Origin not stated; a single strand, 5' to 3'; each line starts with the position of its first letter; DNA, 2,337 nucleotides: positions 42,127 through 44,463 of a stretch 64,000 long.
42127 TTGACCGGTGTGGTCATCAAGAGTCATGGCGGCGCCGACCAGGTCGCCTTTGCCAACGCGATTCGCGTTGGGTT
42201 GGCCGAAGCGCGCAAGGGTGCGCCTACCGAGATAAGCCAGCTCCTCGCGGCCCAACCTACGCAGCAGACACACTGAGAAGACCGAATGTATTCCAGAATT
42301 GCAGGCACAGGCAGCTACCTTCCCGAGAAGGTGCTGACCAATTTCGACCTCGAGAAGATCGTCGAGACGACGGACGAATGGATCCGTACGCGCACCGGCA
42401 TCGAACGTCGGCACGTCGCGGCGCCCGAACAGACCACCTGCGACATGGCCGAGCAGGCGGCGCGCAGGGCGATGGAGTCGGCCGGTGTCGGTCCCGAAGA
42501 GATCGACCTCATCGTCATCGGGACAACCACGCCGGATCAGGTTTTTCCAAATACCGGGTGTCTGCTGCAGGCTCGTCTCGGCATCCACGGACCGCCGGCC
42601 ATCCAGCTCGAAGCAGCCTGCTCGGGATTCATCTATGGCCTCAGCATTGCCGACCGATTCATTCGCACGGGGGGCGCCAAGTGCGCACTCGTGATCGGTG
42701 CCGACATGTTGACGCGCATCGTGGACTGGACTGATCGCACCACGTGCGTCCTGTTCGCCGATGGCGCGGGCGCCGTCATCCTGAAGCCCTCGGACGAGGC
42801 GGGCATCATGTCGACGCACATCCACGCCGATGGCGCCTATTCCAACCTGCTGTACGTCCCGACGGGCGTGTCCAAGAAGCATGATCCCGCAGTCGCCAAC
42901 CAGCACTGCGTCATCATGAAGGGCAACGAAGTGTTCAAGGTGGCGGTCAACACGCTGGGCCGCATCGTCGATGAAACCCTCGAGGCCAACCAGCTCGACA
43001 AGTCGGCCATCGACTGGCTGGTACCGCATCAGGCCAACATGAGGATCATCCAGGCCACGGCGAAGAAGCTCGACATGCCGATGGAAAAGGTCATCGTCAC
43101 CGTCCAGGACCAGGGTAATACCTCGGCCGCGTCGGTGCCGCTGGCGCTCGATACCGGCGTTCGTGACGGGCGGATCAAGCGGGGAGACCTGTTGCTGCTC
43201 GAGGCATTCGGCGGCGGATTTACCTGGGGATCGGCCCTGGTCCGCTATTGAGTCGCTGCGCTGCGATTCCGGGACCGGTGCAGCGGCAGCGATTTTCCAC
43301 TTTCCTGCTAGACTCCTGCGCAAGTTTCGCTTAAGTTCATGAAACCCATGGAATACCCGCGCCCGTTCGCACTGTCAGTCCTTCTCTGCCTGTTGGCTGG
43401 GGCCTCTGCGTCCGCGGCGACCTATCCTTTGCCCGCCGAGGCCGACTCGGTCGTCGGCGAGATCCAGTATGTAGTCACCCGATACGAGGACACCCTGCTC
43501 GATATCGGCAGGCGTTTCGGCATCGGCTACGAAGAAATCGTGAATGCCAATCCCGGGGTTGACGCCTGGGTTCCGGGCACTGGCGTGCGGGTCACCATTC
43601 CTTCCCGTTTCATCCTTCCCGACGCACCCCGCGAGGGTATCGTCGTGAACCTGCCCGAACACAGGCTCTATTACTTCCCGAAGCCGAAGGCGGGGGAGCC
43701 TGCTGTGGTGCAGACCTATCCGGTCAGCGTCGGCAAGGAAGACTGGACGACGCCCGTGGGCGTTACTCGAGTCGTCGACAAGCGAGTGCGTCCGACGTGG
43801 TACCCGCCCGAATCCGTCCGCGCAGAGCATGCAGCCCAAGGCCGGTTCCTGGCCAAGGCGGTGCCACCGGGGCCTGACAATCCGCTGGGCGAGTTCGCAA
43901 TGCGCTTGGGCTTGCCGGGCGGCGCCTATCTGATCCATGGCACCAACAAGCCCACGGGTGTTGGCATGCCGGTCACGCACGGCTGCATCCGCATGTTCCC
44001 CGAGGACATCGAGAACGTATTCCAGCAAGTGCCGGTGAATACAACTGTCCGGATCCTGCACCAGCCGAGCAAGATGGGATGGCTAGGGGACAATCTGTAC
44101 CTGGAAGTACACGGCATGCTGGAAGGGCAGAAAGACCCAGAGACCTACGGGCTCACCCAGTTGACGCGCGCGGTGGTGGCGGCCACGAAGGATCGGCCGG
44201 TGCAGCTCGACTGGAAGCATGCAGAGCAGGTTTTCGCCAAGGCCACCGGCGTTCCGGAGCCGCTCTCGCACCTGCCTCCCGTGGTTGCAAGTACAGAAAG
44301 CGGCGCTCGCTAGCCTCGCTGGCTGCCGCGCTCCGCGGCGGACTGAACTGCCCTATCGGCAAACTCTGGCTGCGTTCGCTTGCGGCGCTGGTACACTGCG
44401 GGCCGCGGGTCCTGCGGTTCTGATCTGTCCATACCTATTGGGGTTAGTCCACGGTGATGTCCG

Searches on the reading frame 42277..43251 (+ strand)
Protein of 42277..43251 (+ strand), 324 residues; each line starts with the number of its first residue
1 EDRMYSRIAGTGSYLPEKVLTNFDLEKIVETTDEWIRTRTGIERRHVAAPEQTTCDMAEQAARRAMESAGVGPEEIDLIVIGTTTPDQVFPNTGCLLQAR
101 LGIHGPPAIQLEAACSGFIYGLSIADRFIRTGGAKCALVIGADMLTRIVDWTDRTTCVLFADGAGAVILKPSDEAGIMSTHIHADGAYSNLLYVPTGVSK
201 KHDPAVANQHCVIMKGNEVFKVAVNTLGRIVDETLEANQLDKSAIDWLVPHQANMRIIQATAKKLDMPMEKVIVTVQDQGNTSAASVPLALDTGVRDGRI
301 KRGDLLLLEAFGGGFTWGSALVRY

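Call 78: search_protein_families(library=pfam, proteins=[window:42277-43251:+], max_evalue=0.0001)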
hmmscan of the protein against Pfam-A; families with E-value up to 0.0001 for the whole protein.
window:42277-43251:+ (324 aa): 3 families
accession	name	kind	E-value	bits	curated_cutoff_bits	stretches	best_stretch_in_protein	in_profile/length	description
PF08541.16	ACP_syn_III_C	-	1.2e-37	128.4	26.6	1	235-324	1-90/90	3-Oxoacyl-[acyl-carrier-protein (ACP)] synthase III C terminal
PF08545.16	ACP_syn_III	-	1.8e-30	105.1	24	1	111-186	3-80/80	3-Oxoacyl-[acyl-carrier-protein (ACP)] synthase III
PF00108.29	Thiolase_N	-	7.8e-07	29.2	26.4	1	38-147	7-117/260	Thiolase, N-terminal domain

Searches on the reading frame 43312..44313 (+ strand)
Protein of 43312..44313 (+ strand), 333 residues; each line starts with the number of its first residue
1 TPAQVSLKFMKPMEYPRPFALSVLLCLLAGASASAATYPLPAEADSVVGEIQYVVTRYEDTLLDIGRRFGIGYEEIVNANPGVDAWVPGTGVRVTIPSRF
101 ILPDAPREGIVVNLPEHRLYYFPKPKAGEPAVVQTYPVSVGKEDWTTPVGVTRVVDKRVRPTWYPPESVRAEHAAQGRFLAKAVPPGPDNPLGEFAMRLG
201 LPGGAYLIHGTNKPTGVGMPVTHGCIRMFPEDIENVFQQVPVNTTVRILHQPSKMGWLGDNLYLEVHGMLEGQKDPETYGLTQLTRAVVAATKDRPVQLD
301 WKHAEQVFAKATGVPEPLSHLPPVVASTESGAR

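Call 78: search_protein_families(library=pfam, proteins=[window:43312-44313:+], max_evalue=0.0001)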
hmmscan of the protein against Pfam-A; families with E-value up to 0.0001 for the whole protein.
window:43312-44313:+ (333 aa): 1 family
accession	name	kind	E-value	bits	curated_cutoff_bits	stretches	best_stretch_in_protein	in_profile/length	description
PF03734.19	YkuD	-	5.7e-26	92.3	23.4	1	109-248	3-146/146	L,D-transpeptidase catalytic domain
